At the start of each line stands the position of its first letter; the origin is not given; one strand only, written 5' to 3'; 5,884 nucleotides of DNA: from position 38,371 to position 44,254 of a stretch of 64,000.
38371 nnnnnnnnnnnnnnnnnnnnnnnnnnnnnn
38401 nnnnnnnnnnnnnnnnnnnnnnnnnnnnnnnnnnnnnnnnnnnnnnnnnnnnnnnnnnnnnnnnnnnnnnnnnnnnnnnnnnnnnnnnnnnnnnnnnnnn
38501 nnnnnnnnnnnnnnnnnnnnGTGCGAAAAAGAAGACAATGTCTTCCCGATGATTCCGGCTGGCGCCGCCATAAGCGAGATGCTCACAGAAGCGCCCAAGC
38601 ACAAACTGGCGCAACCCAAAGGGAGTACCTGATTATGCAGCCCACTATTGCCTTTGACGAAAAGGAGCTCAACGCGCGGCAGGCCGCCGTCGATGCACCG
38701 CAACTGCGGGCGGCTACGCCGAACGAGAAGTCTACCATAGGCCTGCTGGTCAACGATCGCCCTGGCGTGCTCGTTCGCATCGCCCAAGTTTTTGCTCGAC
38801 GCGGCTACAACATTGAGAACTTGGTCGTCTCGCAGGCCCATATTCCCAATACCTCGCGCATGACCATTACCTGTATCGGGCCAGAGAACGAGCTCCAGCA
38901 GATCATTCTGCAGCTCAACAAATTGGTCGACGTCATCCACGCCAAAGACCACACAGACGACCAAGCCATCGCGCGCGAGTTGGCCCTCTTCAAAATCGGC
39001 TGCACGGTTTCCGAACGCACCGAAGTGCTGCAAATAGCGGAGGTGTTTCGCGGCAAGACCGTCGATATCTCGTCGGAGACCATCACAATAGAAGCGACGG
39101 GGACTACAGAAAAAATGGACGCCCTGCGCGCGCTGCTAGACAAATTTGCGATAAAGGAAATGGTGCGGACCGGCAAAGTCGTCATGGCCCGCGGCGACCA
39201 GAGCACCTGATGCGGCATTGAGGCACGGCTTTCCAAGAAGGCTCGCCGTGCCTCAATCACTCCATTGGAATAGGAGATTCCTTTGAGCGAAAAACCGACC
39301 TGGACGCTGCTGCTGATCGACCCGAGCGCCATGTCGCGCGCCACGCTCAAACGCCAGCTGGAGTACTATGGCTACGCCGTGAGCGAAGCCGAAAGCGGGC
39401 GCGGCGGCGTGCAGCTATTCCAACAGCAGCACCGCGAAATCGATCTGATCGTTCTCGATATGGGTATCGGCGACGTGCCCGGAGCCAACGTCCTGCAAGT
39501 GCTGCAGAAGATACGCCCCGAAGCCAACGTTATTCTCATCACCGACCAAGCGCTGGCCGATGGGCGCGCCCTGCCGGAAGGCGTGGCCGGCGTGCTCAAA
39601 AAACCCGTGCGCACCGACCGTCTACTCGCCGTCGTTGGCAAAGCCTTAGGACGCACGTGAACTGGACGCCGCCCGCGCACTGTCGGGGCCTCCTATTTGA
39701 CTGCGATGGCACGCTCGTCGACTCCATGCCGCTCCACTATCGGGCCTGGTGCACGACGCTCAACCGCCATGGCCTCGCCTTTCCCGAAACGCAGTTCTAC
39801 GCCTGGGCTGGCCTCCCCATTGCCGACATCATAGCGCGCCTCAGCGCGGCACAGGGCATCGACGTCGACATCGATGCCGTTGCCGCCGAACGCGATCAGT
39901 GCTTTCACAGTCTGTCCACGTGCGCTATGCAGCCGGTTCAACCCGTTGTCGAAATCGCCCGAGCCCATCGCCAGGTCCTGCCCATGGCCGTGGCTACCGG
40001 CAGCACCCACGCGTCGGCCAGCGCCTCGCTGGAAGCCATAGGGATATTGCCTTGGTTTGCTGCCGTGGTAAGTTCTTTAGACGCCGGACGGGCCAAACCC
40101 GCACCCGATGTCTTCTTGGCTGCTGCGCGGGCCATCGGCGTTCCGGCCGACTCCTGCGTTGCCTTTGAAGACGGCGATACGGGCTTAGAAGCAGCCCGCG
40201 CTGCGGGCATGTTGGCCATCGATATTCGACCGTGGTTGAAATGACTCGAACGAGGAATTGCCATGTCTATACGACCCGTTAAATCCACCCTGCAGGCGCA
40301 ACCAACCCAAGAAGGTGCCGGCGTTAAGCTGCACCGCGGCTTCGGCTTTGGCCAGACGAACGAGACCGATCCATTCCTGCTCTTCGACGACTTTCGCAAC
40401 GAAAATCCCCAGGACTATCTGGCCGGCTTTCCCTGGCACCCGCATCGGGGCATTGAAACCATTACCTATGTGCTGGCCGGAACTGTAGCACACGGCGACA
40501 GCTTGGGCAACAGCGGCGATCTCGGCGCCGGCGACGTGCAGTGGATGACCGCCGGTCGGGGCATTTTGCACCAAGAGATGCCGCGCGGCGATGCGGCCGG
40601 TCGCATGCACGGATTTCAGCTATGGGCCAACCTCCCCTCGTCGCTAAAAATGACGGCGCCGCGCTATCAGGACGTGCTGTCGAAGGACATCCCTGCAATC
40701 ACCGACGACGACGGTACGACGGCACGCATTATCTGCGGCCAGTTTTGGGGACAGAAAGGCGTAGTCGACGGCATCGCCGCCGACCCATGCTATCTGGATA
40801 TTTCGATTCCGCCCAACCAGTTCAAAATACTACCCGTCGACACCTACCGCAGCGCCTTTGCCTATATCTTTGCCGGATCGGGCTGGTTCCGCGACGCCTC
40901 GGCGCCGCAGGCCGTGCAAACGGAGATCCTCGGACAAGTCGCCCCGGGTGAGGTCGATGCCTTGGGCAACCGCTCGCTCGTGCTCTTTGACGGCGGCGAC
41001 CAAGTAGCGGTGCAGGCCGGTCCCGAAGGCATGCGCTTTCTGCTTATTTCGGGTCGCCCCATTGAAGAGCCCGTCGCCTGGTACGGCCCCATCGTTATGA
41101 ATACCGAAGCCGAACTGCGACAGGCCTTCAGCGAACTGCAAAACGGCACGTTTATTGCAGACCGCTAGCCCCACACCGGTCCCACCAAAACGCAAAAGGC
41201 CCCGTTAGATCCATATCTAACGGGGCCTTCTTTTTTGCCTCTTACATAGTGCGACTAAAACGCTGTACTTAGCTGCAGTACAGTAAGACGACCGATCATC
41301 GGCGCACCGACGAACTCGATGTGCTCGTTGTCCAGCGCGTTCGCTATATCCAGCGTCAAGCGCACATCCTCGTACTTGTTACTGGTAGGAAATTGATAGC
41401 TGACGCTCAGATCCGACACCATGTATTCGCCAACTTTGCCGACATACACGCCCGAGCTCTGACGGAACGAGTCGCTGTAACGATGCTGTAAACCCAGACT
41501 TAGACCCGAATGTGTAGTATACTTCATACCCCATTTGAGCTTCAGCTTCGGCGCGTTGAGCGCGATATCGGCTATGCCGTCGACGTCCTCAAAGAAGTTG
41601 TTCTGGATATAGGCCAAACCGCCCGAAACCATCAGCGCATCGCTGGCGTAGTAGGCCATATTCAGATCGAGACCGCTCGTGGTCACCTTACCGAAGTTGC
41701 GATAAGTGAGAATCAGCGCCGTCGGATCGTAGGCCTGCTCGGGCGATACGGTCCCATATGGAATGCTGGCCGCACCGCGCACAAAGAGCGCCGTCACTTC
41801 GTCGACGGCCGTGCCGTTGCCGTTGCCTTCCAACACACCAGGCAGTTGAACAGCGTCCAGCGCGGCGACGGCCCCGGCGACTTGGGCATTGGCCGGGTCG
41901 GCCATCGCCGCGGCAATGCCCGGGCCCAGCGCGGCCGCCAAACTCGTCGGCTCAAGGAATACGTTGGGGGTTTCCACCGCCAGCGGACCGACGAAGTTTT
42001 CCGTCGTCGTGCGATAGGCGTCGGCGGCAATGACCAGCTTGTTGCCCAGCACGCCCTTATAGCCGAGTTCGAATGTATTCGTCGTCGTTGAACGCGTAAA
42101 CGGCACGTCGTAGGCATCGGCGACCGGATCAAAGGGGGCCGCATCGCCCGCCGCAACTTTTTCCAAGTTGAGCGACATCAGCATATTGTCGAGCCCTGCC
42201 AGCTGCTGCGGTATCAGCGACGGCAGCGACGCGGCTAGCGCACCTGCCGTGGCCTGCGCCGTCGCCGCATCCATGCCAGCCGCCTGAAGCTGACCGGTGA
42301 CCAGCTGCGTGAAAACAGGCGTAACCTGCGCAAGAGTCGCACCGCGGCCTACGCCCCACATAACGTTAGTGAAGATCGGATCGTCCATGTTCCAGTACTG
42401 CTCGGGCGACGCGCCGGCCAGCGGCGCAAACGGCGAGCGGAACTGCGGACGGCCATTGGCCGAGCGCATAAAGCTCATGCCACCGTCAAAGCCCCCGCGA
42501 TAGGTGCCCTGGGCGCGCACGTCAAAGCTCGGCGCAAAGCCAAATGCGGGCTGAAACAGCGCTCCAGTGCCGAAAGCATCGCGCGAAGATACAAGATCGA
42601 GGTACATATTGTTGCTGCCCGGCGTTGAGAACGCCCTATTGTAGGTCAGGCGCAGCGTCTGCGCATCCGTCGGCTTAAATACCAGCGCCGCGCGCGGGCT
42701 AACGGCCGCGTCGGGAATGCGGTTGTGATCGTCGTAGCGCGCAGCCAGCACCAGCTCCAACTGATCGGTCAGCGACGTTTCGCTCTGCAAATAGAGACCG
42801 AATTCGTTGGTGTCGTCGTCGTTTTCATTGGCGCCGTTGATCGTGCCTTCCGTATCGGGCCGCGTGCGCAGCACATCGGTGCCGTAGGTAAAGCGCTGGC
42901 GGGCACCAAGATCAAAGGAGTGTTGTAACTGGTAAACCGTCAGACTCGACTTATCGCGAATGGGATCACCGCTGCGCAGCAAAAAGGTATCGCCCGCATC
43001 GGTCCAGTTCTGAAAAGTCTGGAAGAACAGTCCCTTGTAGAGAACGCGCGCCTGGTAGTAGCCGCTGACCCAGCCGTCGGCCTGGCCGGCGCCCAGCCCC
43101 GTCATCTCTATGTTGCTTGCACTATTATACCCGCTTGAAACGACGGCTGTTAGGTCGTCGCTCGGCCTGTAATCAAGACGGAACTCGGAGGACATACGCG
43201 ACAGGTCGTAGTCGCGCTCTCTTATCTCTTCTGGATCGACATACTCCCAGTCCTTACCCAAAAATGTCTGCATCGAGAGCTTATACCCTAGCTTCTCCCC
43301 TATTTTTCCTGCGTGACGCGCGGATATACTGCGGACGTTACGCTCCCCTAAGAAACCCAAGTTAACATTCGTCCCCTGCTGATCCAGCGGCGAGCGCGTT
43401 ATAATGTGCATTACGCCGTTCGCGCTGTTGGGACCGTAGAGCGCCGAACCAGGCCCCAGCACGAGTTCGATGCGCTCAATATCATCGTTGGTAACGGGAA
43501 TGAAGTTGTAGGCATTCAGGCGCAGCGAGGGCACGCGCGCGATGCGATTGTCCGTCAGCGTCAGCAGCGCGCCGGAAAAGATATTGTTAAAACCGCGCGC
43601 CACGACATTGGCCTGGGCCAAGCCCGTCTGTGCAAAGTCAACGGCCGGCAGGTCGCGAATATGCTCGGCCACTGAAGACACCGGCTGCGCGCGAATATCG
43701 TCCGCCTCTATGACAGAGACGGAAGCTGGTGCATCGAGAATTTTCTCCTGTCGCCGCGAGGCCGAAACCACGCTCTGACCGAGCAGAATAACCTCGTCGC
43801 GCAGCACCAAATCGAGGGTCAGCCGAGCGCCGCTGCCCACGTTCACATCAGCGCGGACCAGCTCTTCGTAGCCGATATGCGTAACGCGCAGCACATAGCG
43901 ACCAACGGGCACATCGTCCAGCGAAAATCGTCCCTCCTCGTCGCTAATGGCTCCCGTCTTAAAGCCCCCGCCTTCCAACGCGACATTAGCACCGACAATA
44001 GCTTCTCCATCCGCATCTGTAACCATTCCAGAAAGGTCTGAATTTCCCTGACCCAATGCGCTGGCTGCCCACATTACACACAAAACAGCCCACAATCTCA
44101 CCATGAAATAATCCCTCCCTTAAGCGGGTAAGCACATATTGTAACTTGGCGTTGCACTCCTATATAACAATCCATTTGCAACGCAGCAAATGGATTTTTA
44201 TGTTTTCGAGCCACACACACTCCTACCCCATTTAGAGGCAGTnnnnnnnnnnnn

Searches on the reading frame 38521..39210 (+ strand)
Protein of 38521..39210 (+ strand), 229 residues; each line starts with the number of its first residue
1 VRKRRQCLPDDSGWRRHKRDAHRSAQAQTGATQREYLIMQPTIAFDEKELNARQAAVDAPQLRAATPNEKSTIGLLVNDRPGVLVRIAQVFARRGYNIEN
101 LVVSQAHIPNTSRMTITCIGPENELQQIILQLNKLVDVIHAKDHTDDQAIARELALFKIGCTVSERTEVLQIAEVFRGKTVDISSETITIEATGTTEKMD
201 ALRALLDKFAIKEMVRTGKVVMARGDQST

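Call 55: search_protein_families(library=pfam, proteins=[window:38521-39210:+], max_evalue=0.00001)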
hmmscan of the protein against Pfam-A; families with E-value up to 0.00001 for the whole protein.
window:38521-39210:+ (229 aa): 4 families
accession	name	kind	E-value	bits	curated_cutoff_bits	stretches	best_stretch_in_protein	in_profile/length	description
PF10369.15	ALS_ss_C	-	2.8e-27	95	23.2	1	152-225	1-74/74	Small subunit of acetolactate synthase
PF22629.2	ACT_AHAS_ss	-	2.3e-20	73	27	1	75-139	3-66/67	AHAS small subunit-like ACT domain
PF13710.12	ACT_5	-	1e-16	60.9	27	1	79-140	1-61/62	ACT domain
PF01842.31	ACT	-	4.6e-14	52.3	27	1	72-136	2-65/66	ACT domain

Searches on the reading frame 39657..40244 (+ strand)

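Call 54: search_protein_families(library=pfam, proteins=[window:39657-40244:+], max_evalue=0.00001)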
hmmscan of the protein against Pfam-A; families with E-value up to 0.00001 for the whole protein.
window:39657-40244:+ (195 aa): 2 families
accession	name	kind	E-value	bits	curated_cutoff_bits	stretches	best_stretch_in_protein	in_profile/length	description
PF00702.32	Hydrolase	-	8.6e-27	95.2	26.4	1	10-184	2-191/191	haloacid dehalogenase-like hydrolase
PF13419.12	HAD_2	-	3.8e-24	86.2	23.8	1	12-187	1-175/178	Haloacid dehalogenase-like hydrolase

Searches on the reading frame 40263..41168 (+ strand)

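Call 54: search_protein_families(library=pfam, proteins=[window:40263-41168:+], max_evalue=0.00001)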
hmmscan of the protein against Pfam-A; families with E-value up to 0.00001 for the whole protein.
window:40263-41168:+ (301 aa): 2 families
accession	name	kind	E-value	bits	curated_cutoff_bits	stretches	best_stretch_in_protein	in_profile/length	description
PF02678.22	Pirin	-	6.4e-34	116.7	26.1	1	23-121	4-107/108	Pirin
PF05726.19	Pirin_C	-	8.9e-23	81.1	27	1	177-297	1-102/103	Pirin C-terminal cupin domain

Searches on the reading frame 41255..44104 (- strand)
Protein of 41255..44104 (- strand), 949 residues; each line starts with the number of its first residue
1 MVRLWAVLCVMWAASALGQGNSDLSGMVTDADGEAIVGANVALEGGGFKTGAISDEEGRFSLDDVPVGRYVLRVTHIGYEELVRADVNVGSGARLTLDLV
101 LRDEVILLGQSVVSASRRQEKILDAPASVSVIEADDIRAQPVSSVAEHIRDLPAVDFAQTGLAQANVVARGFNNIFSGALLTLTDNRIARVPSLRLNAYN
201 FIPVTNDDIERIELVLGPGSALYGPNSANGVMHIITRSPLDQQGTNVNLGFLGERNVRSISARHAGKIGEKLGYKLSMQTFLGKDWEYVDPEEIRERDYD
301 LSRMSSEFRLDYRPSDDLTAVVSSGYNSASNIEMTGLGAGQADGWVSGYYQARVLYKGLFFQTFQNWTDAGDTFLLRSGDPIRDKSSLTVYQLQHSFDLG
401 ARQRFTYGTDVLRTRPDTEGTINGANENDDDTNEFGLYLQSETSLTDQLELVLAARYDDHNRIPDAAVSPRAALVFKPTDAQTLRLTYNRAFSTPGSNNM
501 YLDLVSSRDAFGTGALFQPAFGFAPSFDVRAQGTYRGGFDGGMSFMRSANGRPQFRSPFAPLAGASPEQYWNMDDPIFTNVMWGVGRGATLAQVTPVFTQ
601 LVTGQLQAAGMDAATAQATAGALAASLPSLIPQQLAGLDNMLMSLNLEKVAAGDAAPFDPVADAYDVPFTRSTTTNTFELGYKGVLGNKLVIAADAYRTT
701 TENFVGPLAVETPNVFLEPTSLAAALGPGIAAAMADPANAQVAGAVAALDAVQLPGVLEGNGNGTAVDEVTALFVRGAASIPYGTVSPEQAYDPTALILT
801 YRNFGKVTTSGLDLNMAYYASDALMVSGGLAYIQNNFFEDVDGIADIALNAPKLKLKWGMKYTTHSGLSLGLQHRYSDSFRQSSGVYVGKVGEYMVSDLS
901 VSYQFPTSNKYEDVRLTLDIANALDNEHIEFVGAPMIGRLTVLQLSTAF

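Call 54: search_protein_families(library=pfam, proteins=[window:41255-44104:-], max_evalue=0.00001)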
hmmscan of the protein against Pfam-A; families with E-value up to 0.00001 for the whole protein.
window:41255-44104:- (949 aa): 4 families
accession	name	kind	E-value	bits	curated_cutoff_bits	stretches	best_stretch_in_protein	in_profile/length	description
PF00593.30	TonB_dep_Rec_b-barrel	-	2e-29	104.2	27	2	324-508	52-254/436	TonB dependent receptor-like, beta-barrel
PF13620.12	CarboxypepD_reg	-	3.3e-19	69.5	32.3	1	24-101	2-81/82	Carboxypeptidase regulatory-like domain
PF07715.20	Plug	-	2.3e-17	63.9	23.9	1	122-231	2-107/107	TonB-dependent Receptor Plug Domain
PF13715.12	CarbopepD_reg_2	-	6.8e-14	52.1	32.2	1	24-113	1-88/88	CarboxypepD_reg-like domain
